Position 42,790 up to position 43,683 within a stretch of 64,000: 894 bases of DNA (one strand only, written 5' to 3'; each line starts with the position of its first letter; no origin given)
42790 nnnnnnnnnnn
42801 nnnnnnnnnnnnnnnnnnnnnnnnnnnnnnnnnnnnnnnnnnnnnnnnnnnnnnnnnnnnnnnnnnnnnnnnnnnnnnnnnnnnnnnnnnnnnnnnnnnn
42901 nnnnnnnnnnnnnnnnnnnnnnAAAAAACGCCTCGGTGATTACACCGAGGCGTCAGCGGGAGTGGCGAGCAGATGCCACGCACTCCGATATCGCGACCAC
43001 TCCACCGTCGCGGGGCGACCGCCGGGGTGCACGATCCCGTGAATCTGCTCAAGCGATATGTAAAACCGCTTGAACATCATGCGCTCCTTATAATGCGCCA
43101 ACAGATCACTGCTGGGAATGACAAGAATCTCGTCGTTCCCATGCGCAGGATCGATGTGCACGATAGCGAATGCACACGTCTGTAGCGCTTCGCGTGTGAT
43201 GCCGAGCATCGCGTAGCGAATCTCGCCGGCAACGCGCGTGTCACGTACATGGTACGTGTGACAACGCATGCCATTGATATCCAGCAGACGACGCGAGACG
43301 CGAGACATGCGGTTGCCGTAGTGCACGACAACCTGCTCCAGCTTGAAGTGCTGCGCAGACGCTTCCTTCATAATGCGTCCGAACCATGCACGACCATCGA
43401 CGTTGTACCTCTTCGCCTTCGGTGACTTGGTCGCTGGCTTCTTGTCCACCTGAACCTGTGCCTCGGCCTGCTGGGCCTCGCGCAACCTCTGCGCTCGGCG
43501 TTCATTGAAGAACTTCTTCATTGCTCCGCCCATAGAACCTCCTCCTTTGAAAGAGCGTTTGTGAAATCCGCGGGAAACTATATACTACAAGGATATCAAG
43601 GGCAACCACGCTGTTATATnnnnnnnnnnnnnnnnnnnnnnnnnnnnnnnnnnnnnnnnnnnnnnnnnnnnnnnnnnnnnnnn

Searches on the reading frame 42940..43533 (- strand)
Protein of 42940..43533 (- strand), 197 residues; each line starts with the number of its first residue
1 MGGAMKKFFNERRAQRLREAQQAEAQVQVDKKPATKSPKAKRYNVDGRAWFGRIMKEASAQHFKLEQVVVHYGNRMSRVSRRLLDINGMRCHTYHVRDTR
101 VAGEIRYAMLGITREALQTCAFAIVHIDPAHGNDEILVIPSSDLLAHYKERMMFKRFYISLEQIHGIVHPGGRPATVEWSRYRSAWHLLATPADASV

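Call 5: search_protein_families(library=pfam, proteins=[window:42940-43533:-], max_evalue=0.01)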
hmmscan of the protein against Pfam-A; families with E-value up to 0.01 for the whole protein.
window:42940-43533:- (197 aa): 0 families

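Call 52: search_protein_families(library=padloc, proteins=[window:42940-43533:-], max_evalue=0.01)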
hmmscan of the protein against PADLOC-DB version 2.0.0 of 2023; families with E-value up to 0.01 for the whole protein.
window:42940-43533:- (197 aa): 0 families

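Call 53: search_protein_families(library=ncbifam, proteins=[window:42940-43533:-], max_evalue=0.01)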
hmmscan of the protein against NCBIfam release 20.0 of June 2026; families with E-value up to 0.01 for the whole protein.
window:42940-43533:- (197 aa): 0 families

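Call 70: find_homologous_proteins(query=window:42940-43530:-, max_evalue=0.001)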
Query window:42940-43530:- (196 aa): 1 proteins with E <= 0.001 among 123 candidates.
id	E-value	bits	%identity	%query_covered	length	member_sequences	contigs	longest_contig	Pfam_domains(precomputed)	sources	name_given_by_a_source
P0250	3.1e-128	443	100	100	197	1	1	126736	-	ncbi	-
